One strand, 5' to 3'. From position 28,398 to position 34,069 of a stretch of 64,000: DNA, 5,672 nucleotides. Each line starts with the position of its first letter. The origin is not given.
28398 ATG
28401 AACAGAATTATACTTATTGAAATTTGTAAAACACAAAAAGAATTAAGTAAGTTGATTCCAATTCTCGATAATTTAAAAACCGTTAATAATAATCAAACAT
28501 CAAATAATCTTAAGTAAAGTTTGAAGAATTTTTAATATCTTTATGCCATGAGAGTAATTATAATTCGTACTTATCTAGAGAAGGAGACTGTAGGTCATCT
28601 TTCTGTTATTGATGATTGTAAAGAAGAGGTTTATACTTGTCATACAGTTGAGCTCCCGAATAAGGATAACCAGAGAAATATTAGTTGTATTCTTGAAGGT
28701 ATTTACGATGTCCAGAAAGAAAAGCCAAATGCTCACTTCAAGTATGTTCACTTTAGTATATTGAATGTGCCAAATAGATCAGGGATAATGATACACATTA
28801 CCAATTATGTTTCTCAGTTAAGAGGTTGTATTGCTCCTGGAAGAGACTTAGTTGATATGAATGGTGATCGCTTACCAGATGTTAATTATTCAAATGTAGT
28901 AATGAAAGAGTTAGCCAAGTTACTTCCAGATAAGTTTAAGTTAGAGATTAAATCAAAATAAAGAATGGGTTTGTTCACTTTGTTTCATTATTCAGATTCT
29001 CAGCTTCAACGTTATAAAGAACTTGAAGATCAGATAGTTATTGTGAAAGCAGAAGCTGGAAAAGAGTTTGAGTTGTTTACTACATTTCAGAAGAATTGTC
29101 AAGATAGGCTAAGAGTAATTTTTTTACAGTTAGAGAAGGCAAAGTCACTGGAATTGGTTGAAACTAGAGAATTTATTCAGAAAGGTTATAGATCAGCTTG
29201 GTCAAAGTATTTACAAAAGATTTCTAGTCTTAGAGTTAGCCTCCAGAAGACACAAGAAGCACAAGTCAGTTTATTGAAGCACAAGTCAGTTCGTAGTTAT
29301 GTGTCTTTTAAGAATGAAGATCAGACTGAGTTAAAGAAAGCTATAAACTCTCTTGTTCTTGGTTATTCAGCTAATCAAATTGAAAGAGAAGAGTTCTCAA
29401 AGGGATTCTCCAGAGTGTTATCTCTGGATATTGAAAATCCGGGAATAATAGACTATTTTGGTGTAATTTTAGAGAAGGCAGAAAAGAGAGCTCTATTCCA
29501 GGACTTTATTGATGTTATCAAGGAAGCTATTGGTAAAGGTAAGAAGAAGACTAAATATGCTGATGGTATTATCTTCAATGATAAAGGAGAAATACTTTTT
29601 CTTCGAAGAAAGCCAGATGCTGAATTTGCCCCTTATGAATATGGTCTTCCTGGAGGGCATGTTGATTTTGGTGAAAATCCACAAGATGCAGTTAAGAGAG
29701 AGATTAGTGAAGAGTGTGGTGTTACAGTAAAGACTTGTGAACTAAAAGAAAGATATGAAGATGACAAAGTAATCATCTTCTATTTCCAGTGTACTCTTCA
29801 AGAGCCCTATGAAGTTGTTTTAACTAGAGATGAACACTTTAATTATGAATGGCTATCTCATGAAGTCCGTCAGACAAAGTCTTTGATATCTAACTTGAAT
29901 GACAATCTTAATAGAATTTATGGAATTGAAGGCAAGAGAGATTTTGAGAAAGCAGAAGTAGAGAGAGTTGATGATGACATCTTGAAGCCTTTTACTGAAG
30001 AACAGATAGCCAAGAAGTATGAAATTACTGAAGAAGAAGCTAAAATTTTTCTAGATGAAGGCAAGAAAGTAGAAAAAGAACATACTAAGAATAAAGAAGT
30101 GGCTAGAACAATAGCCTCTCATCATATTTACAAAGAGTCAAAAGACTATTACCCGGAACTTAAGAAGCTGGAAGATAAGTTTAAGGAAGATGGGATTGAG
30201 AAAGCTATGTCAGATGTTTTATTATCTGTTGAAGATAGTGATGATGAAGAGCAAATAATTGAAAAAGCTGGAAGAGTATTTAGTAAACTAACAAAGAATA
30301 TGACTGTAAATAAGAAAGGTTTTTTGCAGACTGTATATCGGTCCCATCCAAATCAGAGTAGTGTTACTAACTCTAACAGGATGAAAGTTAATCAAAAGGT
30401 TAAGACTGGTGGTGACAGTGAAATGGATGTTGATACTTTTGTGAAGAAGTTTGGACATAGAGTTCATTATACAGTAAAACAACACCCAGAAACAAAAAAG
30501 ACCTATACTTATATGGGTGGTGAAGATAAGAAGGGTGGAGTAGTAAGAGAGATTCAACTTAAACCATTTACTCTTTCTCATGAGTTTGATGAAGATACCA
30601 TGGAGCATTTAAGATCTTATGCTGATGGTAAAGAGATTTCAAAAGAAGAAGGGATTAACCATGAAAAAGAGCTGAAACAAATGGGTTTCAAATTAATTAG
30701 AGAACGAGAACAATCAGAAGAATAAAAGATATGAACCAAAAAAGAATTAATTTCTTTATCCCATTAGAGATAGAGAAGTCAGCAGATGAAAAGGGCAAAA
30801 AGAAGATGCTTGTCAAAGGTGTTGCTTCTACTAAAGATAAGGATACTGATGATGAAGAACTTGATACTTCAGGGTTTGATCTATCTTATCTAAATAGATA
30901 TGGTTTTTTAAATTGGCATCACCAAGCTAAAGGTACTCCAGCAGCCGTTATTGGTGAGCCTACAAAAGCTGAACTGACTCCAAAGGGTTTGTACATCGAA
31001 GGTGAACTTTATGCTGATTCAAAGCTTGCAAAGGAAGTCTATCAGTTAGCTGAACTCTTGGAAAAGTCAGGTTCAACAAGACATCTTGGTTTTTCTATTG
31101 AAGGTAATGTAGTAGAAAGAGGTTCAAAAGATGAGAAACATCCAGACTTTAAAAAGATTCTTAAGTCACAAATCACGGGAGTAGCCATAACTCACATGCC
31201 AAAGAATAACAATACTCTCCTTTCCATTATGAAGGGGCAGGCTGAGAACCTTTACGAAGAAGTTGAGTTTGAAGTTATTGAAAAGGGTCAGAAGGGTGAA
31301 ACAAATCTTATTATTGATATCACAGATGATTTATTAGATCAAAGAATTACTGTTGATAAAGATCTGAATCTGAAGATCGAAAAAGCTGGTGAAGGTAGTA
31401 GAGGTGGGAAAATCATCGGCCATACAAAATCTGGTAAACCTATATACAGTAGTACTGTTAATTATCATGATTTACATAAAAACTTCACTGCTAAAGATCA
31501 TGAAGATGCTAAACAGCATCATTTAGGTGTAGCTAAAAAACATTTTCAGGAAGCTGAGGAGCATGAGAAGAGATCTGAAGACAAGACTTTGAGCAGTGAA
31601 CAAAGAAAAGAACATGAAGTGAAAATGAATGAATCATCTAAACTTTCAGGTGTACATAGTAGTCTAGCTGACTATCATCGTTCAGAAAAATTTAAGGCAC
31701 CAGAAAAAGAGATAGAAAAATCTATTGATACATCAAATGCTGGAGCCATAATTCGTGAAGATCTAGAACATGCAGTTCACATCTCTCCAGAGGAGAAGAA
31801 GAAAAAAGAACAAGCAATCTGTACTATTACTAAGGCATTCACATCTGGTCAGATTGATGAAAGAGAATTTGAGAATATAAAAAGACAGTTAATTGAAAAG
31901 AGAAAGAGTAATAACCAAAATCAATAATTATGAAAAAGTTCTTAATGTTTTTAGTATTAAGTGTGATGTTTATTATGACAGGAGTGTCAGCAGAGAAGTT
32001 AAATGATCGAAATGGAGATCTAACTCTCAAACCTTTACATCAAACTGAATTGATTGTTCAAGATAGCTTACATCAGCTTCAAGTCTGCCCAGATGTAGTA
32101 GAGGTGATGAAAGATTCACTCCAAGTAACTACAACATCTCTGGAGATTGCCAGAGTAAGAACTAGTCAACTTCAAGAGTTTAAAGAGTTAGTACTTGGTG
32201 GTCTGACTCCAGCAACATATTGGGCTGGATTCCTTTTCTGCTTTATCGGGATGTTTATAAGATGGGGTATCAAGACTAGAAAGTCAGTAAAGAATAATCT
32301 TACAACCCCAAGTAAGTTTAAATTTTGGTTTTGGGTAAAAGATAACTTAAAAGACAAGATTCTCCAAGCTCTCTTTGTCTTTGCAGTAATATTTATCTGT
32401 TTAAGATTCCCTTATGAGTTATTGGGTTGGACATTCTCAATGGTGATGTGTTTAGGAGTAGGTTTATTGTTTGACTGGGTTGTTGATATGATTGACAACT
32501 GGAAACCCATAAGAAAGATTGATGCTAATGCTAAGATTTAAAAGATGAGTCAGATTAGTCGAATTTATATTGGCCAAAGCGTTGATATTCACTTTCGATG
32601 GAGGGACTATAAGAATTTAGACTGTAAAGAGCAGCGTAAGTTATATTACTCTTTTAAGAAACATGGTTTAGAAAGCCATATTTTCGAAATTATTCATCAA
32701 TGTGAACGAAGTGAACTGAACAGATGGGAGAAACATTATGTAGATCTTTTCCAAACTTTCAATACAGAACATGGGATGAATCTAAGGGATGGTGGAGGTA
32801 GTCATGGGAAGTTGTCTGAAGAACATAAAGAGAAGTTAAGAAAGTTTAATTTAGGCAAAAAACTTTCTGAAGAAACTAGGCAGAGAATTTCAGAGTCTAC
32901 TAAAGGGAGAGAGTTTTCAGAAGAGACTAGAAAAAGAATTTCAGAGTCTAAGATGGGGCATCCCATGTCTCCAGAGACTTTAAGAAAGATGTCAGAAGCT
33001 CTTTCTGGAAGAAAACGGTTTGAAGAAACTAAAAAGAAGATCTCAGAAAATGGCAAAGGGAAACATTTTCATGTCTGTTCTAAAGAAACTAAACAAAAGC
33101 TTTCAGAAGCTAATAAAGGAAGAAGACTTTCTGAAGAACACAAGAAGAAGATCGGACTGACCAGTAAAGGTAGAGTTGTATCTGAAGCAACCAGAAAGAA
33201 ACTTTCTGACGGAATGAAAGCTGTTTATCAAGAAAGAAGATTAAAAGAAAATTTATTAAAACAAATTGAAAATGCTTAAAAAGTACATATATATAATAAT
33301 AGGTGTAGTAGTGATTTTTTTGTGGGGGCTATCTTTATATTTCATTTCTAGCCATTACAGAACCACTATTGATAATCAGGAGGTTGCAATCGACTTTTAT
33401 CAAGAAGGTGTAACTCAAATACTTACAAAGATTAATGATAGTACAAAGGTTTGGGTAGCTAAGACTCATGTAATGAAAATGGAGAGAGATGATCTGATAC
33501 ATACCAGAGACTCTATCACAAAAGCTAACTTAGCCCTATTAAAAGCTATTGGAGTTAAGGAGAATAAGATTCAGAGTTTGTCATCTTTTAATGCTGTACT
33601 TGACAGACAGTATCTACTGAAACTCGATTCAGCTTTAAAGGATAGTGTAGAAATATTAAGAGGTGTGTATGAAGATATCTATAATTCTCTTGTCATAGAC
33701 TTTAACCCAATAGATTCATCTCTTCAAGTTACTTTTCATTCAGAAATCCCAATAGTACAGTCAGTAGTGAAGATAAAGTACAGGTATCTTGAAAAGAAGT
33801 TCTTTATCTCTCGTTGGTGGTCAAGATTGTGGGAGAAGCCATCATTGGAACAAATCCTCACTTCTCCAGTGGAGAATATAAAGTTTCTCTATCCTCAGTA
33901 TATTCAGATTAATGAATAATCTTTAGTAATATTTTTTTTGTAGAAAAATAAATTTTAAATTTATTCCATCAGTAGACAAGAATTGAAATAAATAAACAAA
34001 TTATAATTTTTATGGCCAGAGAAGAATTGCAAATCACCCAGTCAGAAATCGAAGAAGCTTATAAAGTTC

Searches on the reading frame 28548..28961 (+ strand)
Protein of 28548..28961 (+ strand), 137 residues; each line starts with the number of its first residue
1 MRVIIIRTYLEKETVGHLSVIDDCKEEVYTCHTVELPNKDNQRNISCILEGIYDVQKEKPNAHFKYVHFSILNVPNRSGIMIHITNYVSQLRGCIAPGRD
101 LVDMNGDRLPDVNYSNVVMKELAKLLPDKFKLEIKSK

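Call 6: search_protein_families(library=pfam, proteins=[window:28548-28961:+], max_evalue=0.1)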
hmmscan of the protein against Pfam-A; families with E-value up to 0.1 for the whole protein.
window:28548-28961:+ (137 aa): 1 family
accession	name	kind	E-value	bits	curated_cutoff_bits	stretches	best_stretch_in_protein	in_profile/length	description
PF18925.5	DUF5675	-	1.1e-23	83.7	26.7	1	5-126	2-112/114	Family of unknown function (DUF5675)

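Call 7: search_protein_families(library=phrogs, proteins=[window:28548-28961:+], max_evalue=0.01)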
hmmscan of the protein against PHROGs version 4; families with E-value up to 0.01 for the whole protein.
window:28548-28961:+ (137 aa): 1 family
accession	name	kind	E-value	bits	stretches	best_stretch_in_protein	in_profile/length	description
phrog_1501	-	unknown function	2.5e-20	73.9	1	6-129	13-145/159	-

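Call 31: search_solved_structures(query=window:28548-28961:+, max_evalue=1, show_alignments=1)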
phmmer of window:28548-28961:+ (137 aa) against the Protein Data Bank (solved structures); distinct sequences matched with E-value up to 1: 11.
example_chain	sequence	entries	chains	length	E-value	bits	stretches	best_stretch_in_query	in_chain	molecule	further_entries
4npf_Y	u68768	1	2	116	0.0015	21.8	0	56-106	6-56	Immunoglobulin G-binding protein A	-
6mxv_A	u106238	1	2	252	0.018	18.3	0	18-87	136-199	Rhodanese-like family protein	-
7k5b_N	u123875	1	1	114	0.34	14.2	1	40-89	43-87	Dynein light chain tctex-type 1 protein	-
7k58_N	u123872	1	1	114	0.37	14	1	40-88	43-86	Dynein light chain tctex-type 1 protein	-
6zyw_O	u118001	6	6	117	0.38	14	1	41-88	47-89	Dynein light chain tctex-type 1 protein | Dynein light chain Tctex_b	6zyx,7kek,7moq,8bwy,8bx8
2i71_A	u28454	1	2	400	0.47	13.7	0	21-81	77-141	Hypothetical protein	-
8ut0_z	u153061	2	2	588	0.56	13.4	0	56-107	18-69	Cytoplasmic 60S subunit biogenesis factor REH1 (N-terminal 3xFLAG tag)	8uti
1bdc_A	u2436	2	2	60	0.65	13.2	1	56-105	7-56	STAPHYLOCOCCUS AUREUS PROTEIN A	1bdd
4gwp_C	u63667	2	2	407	0.67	13.2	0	56-108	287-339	Mediator of RNA polymerase II transcription subunit 8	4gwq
6krv_D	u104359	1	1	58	0.69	13.2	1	56-104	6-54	Immunoglobulin G-binding protein A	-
1fc2_C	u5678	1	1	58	0.83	12.9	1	56-104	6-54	FRAGMENT B OF PROTEIN A COMPLEX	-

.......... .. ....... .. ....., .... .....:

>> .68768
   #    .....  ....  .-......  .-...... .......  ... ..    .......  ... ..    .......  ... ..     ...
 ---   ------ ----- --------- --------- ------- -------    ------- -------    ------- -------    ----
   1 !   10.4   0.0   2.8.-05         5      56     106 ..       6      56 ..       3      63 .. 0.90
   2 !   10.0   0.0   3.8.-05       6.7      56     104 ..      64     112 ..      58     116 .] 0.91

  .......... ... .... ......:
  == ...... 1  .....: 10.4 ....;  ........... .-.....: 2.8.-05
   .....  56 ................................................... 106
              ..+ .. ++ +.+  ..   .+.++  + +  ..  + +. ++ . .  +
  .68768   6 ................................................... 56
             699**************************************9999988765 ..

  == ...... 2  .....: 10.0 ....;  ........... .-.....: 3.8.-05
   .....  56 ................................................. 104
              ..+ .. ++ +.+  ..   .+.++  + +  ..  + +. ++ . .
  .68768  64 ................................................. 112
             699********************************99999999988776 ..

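Call 63: search_protein_families(library=ncbifam, proteins=[window:28548-28961:+], max_evalue=1)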
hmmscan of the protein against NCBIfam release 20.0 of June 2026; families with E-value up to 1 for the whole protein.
window:28548-28961:+ (137 aa): 0 families

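Call 93: search_protein_families(library=padloc, proteins=[window:28548-28961:+], max_evalue=0.01)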
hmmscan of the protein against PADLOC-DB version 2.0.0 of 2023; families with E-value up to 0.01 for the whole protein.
window:28548-28961:+ (137 aa): 0 families

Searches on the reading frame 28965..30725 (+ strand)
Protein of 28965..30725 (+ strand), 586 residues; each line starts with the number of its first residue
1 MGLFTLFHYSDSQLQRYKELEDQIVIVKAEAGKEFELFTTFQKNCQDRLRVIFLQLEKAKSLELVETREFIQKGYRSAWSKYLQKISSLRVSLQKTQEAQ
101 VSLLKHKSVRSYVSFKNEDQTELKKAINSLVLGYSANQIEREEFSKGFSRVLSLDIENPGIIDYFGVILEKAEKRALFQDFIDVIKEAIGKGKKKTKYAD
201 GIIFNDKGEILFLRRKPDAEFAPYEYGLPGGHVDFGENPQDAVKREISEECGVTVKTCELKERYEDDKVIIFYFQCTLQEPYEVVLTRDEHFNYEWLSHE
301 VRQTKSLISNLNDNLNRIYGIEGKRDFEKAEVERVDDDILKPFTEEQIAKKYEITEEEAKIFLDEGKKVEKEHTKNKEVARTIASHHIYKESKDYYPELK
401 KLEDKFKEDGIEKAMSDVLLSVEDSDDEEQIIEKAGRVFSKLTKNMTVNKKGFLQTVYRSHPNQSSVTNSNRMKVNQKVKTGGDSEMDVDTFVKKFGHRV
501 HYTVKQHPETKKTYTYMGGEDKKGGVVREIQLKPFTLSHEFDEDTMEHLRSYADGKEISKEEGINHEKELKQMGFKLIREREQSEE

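Call 6: search_protein_families(library=pfam, proteins=[window:28965-30725:+], max_evalue=0.1)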
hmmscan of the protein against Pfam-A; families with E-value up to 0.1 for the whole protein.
window:28965-30725:+ (586 aa): 4 families
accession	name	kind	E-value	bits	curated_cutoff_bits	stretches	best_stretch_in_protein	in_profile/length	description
PF00293.34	NUDIX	-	3.4e-16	59.9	21.1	1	199-300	6-116/134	NUDIX domain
PF22327.2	Nudt16-like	-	0.0035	17.7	27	1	227-263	36-73/161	U8 snoRNA-decapping enzyme-like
PF14815.12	NUDIX_4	-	0.017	15.3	35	1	202-279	4-81/113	NUDIX domain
PF07531.19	TAFH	-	0.059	13.8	27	0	113-152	13-52/90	NHR1 homology to TAF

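Call 7: search_protein_families(library=phrogs, proteins=[window:28965-30725:+], max_evalue=0.01)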
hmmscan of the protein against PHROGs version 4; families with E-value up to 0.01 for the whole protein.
window:28965-30725:+ (586 aa): 7 families
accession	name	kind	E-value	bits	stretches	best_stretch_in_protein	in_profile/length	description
phrog_1198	-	other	1.9e-17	64.9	1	179-312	19-159/253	MutT/NUDIX hydrolase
phrog_15528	-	head and packaging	6.6e-12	45.6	1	194-301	519-622/794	portal protein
phrog_1185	-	other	8.5e-08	33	1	181-259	133-214/301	nudix hydrolase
phrog_6216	-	unknown function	2.3e-07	30.9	1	197-300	2-96/545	-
phrog_10313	-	other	1.6e-06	29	1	193-267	8-81/159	nudix hydrolase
phrog_19657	-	other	1.2e-05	26.3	1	199-265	25-100/176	nudix hydrolase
phrog_25541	-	unknown function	0.00011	22.7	1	224-261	96-133/210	-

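Call 12: find_related_loci(query=window:28965-30725:+, collection=viral_contigs, flank=10000)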
Query window:28965-30725:+ (586 aa) in viral_contigs; peptide patterns used: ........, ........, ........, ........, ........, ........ (x = any residue, [..] = any of these).
12 stretches matched a pattern; 6 encode a relative of the query (tblastn E <= 1e-3); 6 distinct loci.
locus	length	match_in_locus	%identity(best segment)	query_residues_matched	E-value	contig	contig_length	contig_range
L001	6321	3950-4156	43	335-403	4e-8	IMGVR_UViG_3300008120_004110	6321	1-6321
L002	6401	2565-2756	44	338-403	5e-8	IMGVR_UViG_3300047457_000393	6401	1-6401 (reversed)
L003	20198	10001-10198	43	340-405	2e-7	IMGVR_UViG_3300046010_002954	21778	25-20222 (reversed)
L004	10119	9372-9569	43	340-405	2e-7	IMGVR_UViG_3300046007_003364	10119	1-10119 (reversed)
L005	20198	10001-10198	43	340-405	2e-7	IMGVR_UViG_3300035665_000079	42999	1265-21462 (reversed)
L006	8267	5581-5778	43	340-405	2e-7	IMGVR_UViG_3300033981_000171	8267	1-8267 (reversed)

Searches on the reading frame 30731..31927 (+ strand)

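Call 6: search_protein_families(library=pfam, proteins=[window:30731-31927:+], max_evalue=0.1)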
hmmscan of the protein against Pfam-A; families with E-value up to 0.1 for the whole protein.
window:30731-31927:+ (398 aa): 0 families

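Call 7: search_protein_families(library=phrogs, proteins=[window:30731-31927:+], max_evalue=0.01)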
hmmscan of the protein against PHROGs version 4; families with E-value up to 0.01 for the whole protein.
window:30731-31927:+ (398 aa): 4 families
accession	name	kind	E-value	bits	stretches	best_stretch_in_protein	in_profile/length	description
phrog_1028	-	head and packaging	2.5e-43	150.4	1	1-162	13-171/591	head maturation protease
phrog_38466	-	head and packaging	2.2e-09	38.4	1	90-163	2-70/170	head maturation protease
phrog_80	-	head and packaging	0.00024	21.4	1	13-107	223-323/607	head maturation protease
phrog_28938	-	unknown function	0.0033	17.6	1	165-275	3-102/255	-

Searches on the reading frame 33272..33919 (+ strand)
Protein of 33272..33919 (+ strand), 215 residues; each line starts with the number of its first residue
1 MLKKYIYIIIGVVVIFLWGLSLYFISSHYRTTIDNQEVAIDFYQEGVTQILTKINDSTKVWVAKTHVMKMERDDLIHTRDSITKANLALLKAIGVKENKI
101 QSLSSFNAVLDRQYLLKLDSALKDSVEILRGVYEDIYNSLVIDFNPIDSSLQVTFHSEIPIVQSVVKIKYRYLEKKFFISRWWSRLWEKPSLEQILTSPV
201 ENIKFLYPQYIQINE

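Call 83: search_protein_families(library=phrogs, proteins=[window:33272-33919:+], max_evalue=0.1)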
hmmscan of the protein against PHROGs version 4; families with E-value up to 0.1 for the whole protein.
window:33272-33919:+ (215 aa): 1 family
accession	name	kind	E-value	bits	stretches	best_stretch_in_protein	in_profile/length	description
phrog_1029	-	unknown function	0.069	13.4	1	47-125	66-142/241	-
